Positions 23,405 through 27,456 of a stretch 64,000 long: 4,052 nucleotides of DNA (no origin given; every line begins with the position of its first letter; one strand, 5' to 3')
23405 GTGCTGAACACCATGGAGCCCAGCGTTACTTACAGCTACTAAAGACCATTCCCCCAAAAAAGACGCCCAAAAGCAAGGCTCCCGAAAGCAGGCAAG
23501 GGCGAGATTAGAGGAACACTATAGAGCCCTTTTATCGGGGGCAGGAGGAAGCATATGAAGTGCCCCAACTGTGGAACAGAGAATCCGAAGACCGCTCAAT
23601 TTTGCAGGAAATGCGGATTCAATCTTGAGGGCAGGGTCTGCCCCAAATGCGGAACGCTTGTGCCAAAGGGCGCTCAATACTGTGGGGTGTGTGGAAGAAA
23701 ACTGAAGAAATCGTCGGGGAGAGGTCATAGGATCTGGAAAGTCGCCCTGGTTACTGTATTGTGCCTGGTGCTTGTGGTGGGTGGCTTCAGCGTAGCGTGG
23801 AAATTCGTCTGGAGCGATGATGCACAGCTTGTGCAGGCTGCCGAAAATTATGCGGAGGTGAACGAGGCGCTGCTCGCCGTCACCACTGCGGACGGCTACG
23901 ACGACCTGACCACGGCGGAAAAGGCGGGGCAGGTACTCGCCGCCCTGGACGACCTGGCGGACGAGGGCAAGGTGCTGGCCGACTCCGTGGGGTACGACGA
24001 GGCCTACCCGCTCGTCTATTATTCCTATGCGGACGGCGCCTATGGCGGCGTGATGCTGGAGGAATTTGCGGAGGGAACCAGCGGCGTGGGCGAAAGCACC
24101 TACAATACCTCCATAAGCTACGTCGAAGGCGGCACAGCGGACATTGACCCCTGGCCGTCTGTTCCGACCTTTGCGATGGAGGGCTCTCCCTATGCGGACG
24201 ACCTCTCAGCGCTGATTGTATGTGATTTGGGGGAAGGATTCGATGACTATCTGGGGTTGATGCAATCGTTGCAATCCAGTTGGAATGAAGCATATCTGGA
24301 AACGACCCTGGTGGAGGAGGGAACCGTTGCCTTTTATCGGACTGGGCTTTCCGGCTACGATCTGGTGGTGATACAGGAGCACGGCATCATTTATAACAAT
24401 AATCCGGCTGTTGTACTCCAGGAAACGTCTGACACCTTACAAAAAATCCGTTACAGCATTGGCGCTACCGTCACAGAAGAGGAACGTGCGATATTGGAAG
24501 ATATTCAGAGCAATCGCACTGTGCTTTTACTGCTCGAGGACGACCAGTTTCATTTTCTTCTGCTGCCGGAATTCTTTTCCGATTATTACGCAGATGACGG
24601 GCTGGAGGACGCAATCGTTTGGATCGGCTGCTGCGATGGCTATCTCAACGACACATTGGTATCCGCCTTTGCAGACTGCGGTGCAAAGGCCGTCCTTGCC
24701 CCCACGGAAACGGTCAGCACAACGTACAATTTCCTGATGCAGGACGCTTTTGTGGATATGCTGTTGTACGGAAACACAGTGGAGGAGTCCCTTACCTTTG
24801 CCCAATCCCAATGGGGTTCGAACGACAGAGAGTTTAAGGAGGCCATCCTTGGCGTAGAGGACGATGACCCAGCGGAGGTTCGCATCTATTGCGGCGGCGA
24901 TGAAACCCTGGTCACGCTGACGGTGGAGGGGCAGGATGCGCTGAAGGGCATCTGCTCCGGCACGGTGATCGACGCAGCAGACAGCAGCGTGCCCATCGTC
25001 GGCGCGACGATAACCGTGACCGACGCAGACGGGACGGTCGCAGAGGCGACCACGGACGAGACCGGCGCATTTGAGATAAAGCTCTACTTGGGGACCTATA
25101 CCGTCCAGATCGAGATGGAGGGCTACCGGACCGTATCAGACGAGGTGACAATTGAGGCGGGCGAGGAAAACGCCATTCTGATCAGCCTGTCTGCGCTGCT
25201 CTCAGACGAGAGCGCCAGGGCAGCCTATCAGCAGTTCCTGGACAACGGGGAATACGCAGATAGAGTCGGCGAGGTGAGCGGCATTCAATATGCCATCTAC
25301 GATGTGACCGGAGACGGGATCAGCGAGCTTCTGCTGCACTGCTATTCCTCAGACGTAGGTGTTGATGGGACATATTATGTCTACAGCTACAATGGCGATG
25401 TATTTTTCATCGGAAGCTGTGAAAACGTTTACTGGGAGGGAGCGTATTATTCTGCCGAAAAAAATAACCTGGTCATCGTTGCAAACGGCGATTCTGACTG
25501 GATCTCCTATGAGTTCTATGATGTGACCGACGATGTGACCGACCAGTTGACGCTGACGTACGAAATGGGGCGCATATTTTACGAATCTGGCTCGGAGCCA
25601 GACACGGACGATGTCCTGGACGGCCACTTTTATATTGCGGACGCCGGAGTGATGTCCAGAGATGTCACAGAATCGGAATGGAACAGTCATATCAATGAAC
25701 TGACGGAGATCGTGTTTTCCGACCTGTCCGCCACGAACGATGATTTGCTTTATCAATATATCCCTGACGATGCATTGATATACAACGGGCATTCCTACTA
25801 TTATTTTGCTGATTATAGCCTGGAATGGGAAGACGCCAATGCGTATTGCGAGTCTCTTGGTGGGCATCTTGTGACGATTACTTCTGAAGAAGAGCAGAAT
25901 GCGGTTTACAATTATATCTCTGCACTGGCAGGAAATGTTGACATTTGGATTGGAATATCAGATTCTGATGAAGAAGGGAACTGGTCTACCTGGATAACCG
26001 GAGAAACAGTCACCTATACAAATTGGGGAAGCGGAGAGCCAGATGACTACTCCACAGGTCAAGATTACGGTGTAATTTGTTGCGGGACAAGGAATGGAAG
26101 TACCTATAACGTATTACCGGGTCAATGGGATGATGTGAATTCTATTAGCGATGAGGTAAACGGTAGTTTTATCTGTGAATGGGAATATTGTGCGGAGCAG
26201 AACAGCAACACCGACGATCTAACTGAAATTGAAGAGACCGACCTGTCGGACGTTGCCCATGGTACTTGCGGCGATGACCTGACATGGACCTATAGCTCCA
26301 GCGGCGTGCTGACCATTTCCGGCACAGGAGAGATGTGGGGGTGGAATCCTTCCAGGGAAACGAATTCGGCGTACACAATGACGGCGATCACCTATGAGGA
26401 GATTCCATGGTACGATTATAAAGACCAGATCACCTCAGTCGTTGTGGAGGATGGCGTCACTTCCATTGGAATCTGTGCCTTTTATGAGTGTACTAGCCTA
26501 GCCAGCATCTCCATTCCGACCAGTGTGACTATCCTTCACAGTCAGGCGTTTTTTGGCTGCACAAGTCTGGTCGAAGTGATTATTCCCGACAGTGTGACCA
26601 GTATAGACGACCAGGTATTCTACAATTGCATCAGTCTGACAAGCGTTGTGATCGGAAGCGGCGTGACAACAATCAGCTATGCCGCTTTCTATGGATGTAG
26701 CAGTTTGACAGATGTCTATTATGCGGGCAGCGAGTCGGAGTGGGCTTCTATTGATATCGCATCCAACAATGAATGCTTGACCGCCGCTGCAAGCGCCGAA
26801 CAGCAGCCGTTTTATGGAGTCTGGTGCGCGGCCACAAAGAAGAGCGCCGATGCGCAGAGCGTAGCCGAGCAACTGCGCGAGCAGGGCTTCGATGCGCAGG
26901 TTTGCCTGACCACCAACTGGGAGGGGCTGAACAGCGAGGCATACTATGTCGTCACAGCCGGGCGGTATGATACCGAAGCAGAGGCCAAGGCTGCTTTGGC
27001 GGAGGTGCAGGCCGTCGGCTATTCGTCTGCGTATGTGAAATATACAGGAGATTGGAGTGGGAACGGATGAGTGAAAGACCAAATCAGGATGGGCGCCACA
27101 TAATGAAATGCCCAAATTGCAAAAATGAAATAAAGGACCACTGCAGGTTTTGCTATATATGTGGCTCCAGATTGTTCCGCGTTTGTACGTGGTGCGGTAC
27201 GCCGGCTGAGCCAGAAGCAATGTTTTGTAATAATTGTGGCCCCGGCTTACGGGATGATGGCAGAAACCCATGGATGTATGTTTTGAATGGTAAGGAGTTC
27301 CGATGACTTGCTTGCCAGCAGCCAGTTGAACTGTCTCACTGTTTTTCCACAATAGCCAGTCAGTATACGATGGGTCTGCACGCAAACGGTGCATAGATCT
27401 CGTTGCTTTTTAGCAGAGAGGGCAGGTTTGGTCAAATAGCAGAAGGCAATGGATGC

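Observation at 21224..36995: Seven neighbouring ORFs carry 17 short zinc ribbons: candidate ribbon-anchored surface-module system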

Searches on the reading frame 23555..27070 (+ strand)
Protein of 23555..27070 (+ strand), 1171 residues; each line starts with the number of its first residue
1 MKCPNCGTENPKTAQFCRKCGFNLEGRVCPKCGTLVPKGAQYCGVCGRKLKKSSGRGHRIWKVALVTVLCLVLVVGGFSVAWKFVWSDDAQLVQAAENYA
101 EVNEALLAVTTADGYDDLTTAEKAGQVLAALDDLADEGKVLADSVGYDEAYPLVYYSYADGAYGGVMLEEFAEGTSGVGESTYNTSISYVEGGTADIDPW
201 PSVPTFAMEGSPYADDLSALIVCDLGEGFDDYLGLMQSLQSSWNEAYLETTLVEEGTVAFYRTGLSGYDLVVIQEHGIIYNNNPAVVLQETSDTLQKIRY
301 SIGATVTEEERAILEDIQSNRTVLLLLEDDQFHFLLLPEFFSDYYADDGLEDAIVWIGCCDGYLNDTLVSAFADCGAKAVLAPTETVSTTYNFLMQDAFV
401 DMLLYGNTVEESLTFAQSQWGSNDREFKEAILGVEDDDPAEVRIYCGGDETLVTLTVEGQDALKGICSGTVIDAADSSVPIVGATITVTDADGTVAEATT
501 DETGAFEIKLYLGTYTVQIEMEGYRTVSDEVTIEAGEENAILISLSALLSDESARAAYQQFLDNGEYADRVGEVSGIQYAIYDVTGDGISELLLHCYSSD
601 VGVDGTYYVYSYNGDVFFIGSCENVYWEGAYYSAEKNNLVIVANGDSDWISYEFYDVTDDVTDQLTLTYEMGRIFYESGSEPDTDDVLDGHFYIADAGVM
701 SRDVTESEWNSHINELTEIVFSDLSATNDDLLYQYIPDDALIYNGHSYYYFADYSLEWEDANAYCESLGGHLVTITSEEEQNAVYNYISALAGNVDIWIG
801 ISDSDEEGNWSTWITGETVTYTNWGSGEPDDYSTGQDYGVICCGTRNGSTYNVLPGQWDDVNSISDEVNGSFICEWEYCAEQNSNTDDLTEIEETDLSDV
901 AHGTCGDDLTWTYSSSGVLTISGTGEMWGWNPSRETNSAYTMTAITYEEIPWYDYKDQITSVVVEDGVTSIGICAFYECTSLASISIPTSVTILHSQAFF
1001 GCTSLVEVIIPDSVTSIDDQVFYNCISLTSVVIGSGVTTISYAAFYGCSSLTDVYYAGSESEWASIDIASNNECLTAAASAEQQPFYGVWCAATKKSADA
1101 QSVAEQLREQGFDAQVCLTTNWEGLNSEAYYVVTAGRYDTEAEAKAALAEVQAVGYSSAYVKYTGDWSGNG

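Call 3: search_protein_families(library=pfam, proteins=[window:23555-27070:+], max_evalue=0.01)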
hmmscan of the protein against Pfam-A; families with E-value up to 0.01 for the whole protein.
window:23555-27070:+ (1171 aa): 13 families
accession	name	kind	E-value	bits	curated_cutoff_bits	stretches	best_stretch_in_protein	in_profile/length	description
PF13306.12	LRR_5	-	5.9e-27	94.5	27.7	1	955-1058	10-110/127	BspA type Leucine rich repeat region (6 copies)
PF13620.12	CarboxypepD_reg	-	6e-16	59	32.3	1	468-545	3-81/82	Carboxypeptidase regulatory-like domain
PF00059.27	Lectin_C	-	9e-14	52.6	22.6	1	755-875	2-106/107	Lectin C-type domain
PF13240.11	Zn_Ribbon_1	-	2.8e-12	46.4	25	2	2-24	1-23/23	zinc-ribbon domain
PF12773.13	DZR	-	7.6e-12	45.6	27.3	1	3-47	1-45/45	Double zinc ribbon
PF13715.12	CarbopepD_reg_2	-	1.8e-11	44.3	32.2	1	468-546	2-77/88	CarboxypepD_reg-like domain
PF24463.1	DUF7577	-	1.6e-09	37.7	28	2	2-21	4-23/27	Domain of unknown function (DUF7577)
PF05036.18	SPOR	-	6.5e-09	36.4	21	1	1086-1161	4-74/76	SPOR domain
PF13248.11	Zn_ribbon_3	-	1.3e-06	28.1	27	1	2-21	4-23/26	zinc-ribbon domain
PF17802.7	SpaA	-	4.5e-06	27.2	23.1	1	476-539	11-80/91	Prealbumin-like fold domain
PF08308.17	PEGA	-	2.9e-05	24.3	20.8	1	510-541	32-63/71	PEGA domain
PF17936.7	Big_6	-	0.00067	20.3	27.6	1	482-510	23-52/83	Bacterial Ig domain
PF18912.6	DZR_2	-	0.00071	19.8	27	1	2-46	9-55/56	Double zinc ribbon domain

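Call 31: search_protein_families(library=ncbifam, proteins=[window:23555-27070:+], max_evalue=0.01)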
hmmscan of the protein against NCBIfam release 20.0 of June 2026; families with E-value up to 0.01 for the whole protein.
window:23555-27070:+ (1171 aa): 3 families
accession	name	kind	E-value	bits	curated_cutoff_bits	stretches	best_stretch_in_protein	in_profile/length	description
NF011149.0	PRK14559.1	equivalog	5.1e-09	35.4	374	1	2-51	3-52/642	serine/threonine phosphatase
NF047961.1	adhesin_HupY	equivalog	3.8e-06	25.2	1250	1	958-1037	187-265/978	leucine-rich repeat adhesin HupY/LrrG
NF003161.0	PRK04136.1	equivalog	6.8e-05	22.3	54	1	3-22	17-36/49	50S ribosomal protein L40e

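Call 32: search_protein_families(library=padloc, proteins=[window:23555-27070:+], max_evalue=0.01)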
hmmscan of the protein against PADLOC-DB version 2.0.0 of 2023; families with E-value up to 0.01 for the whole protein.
window:23555-27070:+ (1171 aa): 1 family
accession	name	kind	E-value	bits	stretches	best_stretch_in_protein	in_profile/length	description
PDLC04619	PDC-M38B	-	0.0017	16.1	0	419-502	25-107/240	-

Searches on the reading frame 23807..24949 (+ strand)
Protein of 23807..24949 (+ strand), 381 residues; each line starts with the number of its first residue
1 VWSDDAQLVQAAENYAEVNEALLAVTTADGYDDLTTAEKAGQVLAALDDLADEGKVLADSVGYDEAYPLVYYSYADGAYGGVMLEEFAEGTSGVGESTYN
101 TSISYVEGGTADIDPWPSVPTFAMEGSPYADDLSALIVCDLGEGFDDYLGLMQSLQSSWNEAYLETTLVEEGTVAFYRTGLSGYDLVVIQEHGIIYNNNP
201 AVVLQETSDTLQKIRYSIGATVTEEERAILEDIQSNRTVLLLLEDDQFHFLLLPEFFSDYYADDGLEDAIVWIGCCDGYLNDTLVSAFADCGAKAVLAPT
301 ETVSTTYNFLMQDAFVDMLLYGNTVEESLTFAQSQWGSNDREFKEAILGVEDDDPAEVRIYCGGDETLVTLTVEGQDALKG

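Call 68: search_solved_structures(query=window:23807-24949:+, max_evalue=10)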
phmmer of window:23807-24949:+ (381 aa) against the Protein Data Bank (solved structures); distinct sequences matched with E-value up to 10: 6.
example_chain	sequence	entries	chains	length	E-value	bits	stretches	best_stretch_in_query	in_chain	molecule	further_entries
8ted_A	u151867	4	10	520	0.39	13.2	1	178-239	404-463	Response regulator receiver protein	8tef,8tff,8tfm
8thp_A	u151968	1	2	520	0.39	13.2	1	178-239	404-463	Response regulator receiver protein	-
8p6f_A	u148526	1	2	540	0.42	13.1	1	178-239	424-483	Response regulator receiver domain-containing protein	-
1fi4_A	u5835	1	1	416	0.9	12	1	226-309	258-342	MEVALONATE 5-DIPHOSPHATE DECARBOXYLASE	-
7pvk_A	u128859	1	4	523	1.3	11.4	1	179-238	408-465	Response regulator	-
7pv7_D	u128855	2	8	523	1.3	11.4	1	179-238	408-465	Response regulator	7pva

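Call 69: search_protein_families(library=pfam, proteins=[window:23807-24949:+], max_evalue=10)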
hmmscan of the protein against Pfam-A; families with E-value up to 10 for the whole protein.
window:23807-24949:+ (381 aa): 0 families

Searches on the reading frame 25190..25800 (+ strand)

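Call 69: search_protein_families(library=pfam, proteins=[window:25190-25800:+], max_evalue=10)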
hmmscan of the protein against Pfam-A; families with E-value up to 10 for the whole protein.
window:25190-25800:+ (203 aa): 1 family
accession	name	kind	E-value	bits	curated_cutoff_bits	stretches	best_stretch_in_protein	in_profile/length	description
PF19209.5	CoV_S1_C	-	0.25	11.9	27.1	1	32-80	4-57/58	Coronavirus spike glycoprotein S1, C-terminal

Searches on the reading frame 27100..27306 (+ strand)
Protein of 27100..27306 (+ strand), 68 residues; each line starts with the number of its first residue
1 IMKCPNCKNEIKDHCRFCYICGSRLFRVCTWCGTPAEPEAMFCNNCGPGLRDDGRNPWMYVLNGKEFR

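Call 3: search_protein_families(library=pfam, proteins=[window:27100-27306:+], max_evalue=0.01)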
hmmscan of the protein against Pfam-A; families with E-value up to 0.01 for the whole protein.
window:27100-27306:+ (68 aa): 6 families
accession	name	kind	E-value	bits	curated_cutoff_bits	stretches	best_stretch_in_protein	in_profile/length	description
PF13240.11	Zn_Ribbon_1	-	5.2e-11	42.4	25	2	29-47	2-20/23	zinc-ribbon domain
PF12773.13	DZR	-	1.3e-10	41.7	27.3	1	4-47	1-45/45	Double zinc ribbon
PF13248.11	Zn_ribbon_3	-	5.8e-08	32.4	27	2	3-25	4-26/26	zinc-ribbon domain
PF17032.10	Zn_ribbon_15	-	0.00017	22.7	28.9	0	27-47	53-73/73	zinc-ribbon family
PF24460.1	DUF7575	-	0.0008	19.2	28.5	1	3-25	5-27/28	Domain of unknown function (DUF7575)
PF18912.6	DZR_2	-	0.0087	16.3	27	0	3-46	9-55/56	Double zinc ribbon domain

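Call 31: search_protein_families(library=ncbifam, proteins=[window:27100-27306:+], max_evalue=0.01)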
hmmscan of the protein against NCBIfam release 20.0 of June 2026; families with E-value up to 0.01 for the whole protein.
window:27100-27306:+ (68 aa): 2 families
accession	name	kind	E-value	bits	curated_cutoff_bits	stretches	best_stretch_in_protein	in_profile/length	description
NF011149.0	PRK14559.1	equivalog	3.8e-06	25.9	374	1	2-47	2-48/642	serine/threonine phosphatase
NF045510.1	4Cys_prefix_kin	domain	0.00071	19.8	24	0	3-25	6-26/26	4-Cys prefix domain-containing protein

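Call 32: search_protein_families(library=padloc, proteins=[window:27100-27306:+], max_evalue=0.01)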
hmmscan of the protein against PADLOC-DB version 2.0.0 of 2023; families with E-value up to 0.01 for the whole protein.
window:27100-27306:+ (68 aa): 0 families
